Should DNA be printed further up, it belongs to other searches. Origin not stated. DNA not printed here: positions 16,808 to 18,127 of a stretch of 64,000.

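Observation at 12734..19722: Compact halogenase-rich lipid/polyketide-like cluster: 2 flavin halogenases, 2 KAS III-like enzymes, ACP and an LpxL-type acyltransferase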

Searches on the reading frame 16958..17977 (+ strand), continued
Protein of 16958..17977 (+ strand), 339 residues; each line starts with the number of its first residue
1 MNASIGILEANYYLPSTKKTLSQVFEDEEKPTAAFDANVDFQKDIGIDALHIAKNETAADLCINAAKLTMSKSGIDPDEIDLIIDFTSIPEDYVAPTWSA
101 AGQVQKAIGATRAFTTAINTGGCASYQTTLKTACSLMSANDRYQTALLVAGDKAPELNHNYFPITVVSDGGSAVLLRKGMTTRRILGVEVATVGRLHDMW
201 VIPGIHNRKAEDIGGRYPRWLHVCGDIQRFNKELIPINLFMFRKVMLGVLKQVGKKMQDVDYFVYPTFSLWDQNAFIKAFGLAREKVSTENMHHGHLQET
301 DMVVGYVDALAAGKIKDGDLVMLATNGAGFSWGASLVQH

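Call 62: fold_search(model_id=the predicted structure, library=pdb)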
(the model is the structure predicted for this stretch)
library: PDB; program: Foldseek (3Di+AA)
matches with E <= 10: 1277; with E <= 0.001: 904
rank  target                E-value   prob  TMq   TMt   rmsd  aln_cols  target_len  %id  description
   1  8vd9                  5.0e-25  1.00  0.79  0.86   3.5       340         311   20  Crystal structure of Bacillus subtilis FabHA, beta-ketoacyl carrier protein synthase III (released 2024-02-14)
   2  4ryb_A                1.3e-24  1.00  0.79  0.84   4.1       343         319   23  Crystal structure of beta-ketoacyl-ACP synthase III (FabH) from Neisseria meningitidis (released 2014-12-31)
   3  2ebd_A                1.6e-24  1.00  0.78  0.86   3.8       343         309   20  Crystal structure of 3-oxoacyl-[acyl-carrier-protein] synthase III from Aquifex aeolicus VF5 (released 2007-08-14)
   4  2ebd_B                3.0e-24  1.00  0.78  0.85   4.0       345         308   21  Crystal structure of 3-oxoacyl-[acyl-carrier-protein] synthase III from Aquifex aeolicus VF5 (released 2007-08-14)
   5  4dfe_D                3.2e-24  1.00  0.80  0.83   4.1       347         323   22  Crystal structure of 3-oxoacyl-[acyl-carrier-protein] synthase III from Burkholderia xenovorans (released 2012-02-08)
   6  4dfe_B                3.4e-24  1.00  0.80  0.83   4.1       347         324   22  Crystal structure of 3-oxoacyl-[acyl-carrier-protein] synthase III from Burkholderia xenovorans (released 2012-02-08)
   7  5tt4_B                8.0e-24  1.00  0.80  0.80   5.3       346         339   20  Determining the Molecular Basis For Starter Unit Selection During Daunorubicin Biosynthesis (released 2016-11-23)
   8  8vdb_D                1.2e-23  1.00  0.81  0.84   4.4       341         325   22  Crystal structure of Bacillus subtilis FabHB, beta-ketoacyl carrier protein synthase III (released 2024-02-14)
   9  3il3                  1.2e-23  1.00  0.79  0.85   4.0       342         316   21  Structure of Haemophilus influenzae FabH (released 2009-08-25)
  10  4dfe_A                1.8e-23  1.00  0.80  0.84   4.4       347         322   20  Crystal structure of 3-oxoacyl-[acyl-carrier-protein] synthase III from Burkholderia xenovorans (released 2012-02-08)
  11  6x7r                  2.8e-23  1.00  0.79  0.84   4.1       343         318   21  E. coli beta-ketoacyl-[acyl carrier protein] synthase III (FabH) in complex with oxa(dethia)-coenzyme A (released 2021-06-02)
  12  4ylt                  3.1e-23  1.00  0.76  0.82   3.8       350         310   22  Crystal structure of beta-ketoacyl-ACP synthase III (FabH) from Yersinia pestis (released 2015-04-08)
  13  8vdb_A                4.5e-23  1.00  0.79  0.82   4.5       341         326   22  Crystal structure of Bacillus subtilis FabHB, beta-ketoacyl carrier protein synthase III (released 2024-02-14)
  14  5bnr                  5.1e-23  1.00  0.79  0.86   3.4       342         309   21  E. coli Fabh with small molecule inhibitor 2 (released 2016-05-18)
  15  3il7_A                6.2e-23  1.00  0.79  0.85   3.6       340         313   19  Crystal structure of S. aureus FabH (released 2009-08-25)
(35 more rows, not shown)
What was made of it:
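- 16958..17977 (+): KAS2: the catalytic KAS III-like subunit, with Cys123, His296 and Asp301 invariant. Thr267 stands in place of FabH His244 and His296 in place of FabH Asn274. Foldseek gives TM about 0.8 and about 20% identity to FabH, DpsC, OleA, PqsBC and ChlB3 alike (call 62).
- On KS III-like transacylases (CerJ, ChlB3, ChlB6): FabH, DpsC, OleA, PqsBC and ChlB3 all give TM about 0.8 and about 20% identity (call 62).
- Closest known: PqsBC. Same: Foldseek TM is about 0.8 (call 62).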

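Call 74: search_protein_representatives(alignment_id=A1)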
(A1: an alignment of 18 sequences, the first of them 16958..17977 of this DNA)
Query: 18 sequences, 338 profile positions. Proteins with E-value up to 0.001 (for the whole library): 5870; up to 1e-10: 1382; up to 1e-30: 65. The best 150 are listed.
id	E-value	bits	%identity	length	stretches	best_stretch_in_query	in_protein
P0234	2.2e-172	589.3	-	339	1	3-338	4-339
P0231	1.9e-114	398.8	-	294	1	1-225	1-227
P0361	3.4e-113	394.7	-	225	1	114-337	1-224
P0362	4.9e-75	269.2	-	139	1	199-338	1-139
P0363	5.8e-59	216.4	-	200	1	189-338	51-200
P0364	3.4e-58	213.9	-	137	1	1-137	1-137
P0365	1.0e-55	205.7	-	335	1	7-337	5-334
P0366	3.8e-55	203.8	-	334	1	5-337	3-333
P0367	2.0e-54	201.4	-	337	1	4-338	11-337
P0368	2.4e-54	201.2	-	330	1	1-337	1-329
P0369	3.8e-54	200.5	-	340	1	2-337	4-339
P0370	3.3e-53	197.5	-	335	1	4-338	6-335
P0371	5.0e-53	196.9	-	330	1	4-337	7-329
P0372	6.4e-51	189.9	-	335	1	2-337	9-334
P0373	7.9e-51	189.6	-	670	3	39-337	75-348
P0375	2.8e-50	187.8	-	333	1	4-337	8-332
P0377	7.7e-50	186.4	-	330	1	1-336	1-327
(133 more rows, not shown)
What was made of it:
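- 16958..17977 (+): Forms one tight 50%-identity cluster (call 74).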

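Call 75: list_cluster_members(proteins=[P0365, P0366, P0367, P0368, P0369, P0370, P0371, P0372, P0375, P0377])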
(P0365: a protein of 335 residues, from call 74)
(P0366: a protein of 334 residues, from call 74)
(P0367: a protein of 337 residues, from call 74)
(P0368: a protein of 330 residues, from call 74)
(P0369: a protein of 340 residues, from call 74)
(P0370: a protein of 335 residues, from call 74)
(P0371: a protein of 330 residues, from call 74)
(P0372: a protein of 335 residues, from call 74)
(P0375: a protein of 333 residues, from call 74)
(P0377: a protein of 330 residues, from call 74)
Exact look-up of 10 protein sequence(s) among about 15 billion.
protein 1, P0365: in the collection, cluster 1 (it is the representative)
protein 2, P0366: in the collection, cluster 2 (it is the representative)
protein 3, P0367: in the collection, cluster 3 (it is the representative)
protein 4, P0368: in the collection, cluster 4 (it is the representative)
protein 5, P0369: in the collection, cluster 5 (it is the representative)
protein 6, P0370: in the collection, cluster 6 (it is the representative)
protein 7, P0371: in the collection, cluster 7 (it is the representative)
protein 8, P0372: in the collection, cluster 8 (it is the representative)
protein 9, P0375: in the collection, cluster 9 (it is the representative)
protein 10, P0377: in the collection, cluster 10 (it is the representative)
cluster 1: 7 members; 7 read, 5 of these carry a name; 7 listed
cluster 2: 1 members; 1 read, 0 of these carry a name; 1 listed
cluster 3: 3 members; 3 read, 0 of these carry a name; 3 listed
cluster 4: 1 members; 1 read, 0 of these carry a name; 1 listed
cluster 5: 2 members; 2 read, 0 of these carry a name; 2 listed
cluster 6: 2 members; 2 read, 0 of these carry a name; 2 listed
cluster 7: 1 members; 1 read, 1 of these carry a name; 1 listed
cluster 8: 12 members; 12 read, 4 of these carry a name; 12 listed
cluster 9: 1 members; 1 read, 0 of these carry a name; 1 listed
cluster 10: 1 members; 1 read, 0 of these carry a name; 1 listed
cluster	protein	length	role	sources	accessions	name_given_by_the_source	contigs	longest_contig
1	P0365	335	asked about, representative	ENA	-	-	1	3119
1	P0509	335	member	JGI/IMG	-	3-oxoacyl-[acyl-carrier-protein] synthase-3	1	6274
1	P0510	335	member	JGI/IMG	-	3-oxoacyl-[acyl-carrier-protein] synthase-3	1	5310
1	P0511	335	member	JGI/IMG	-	3-oxoacyl-[acyl-carrier-protein] synthase-3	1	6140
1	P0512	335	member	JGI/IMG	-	3-oxoacyl-[acyl-carrier-protein] synthase-3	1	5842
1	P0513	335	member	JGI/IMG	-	3-oxoacyl-[acyl-carrier-protein] synthase-3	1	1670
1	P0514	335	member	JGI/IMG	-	-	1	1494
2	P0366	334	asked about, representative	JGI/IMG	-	-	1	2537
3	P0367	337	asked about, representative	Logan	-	-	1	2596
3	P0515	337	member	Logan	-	-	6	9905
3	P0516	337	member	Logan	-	-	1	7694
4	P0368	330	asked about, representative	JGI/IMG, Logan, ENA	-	-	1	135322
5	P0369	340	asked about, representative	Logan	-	-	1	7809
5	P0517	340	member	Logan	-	-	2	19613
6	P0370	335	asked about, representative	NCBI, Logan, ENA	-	-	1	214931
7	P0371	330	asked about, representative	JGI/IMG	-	3-oxoacyl-[acyl-carrier-protein] synthase-3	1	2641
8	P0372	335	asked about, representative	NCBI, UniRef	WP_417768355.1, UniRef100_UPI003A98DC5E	hypothetical protein [Stappia sp.] | hypothetical protein n=1 Tax=Stappia sp. TaxID=1870903 RepID=UPI003A98DC5E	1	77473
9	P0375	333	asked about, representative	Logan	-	-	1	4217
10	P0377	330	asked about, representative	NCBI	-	-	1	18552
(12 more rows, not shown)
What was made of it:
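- KAS1 and KAS2 are each other's nearest relatives and are well separated from generic FabH: 589 bits, then about 200 bits, then FabH-level scores (calls 74, 75).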

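Call 81: search_protein_families(library=pfam, proteins=[L065:3871-4881:+, L065:8977-9957:+, L065:9995-11602:+, L065:11678-12754:+, L065:12754-13284:+, L065:13294-14352:+, L065:14352-15254:+, L065:15569-16777:+, L065:16792-17802:+, L066:7197-8237:+], max_evalue=0.001)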
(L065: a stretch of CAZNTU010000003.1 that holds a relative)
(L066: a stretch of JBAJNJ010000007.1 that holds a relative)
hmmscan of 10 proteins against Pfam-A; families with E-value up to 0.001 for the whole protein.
L065:3871-4881:+ (336 aa): 1 family
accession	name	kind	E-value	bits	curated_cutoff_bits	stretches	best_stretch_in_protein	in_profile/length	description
PF07977.19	FabA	-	5.8e-08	32.9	23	1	70-146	34-120/138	FabA-like domain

L065:8977-9957:+ (326 aa): 1 family
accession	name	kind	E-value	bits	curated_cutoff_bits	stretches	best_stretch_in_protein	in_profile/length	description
PF00491.26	Arginase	-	7.8e-62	209.7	22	1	42-316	2-277/280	Arginase family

L065:9995-11602:+ (535 aa): 2 families
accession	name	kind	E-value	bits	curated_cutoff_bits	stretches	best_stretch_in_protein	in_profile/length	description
PF00501.34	AMP-binding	-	4.3e-82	276.4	29.9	1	12-385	3-384/384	AMP-binding enzyme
PF13193.12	AMP-binding_C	-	1.5e-14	55.1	24.5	1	444-519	1-76/76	AMP-binding enzyme C-terminal domain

L065:11678-12754:+ (358 aa): 2 families
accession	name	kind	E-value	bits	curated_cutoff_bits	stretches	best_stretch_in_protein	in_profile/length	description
PF02797.21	Chal_sti_synt_C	-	5.3e-16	59.4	27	1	224-354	9-146/151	Chalcone and stilbene synthases, C-terminal domain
PF08541.16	ACP_syn_III_C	-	3.6e-10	40.3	26.6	1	265-353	1-86/90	3-Oxoacyl-[acyl-carrier-protein (ACP)] synthase III C terminal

L065:12754-13284:+ (176 aa): 0 families

L065:13294-14352:+ (352 aa): 4 families
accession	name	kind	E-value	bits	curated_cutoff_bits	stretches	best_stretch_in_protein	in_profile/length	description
PF02801.28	Ketoacyl-synt_C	-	3.3e-20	72.7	20.8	1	208-315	1-111/119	Beta-ketoacyl synthase, C-terminal domain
PF00109.32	ketoacyl-synt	-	6.9e-12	45.9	20.8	1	61-203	89-250/252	Beta-ketoacyl synthase, N-terminal domain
PF08541.16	ACP_syn_III_C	-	1e-05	26.1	26.6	0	241-303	1-56/90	3-Oxoacyl-[acyl-carrier-protein (ACP)] synthase III C terminal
PF08545.16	ACP_syn_III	-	0.00013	22.3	24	0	127-219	3-79/80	3-Oxoacyl-[acyl-carrier-protein (ACP)] synthase III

L065:14352-15254:+ (300 aa): 0 families

L065:15569-16777:+ (402 aa): 2 families
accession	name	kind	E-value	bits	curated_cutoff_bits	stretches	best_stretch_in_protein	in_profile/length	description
PF00109.32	ketoacyl-synt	-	2.3e-40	139.2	20.8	1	4-240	2-252/252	Beta-ketoacyl synthase, N-terminal domain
PF02801.28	Ketoacyl-synt_C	-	6.9e-32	110.4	20.8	1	248-358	1-118/119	Beta-ketoacyl synthase, C-terminal domain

L065:16792-17802:+ (336 aa): 2 families
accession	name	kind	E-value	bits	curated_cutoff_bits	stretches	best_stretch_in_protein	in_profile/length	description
PF00109.32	ketoacyl-synt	-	2.9e-13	50.5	20.8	1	39-172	77-209/252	Beta-ketoacyl synthase, N-terminal domain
PF13723.12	Ketoacyl-synt_2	-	0.00092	19.3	25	0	55-158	32-132/223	Beta-ketoacyl synthase, N-terminal domain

L066:7197-8237:+ (346 aa): 2 families
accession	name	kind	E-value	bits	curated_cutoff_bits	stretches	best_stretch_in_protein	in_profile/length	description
PF02797.21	Chal_sti_synt_C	-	3.8e-10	40.4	27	1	205-336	2-140/151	Chalcone and stilbene synthases, C-terminal domain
PF08541.16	ACP_syn_III_C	-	1.4e-07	32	26.6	1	256-336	4-81/90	3-Oxoacyl-[acyl-carrier-protein (ACP)] synthase III C terminal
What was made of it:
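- Closest known: DpsC and other initiation-module KS III enzymes of type II PKS. Same: In Desulfobacteraceae the pair sits in a type II PKS-like cluster (call 81).
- a type II PKS-like cluster in Desulfobacteraceae (call 81);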
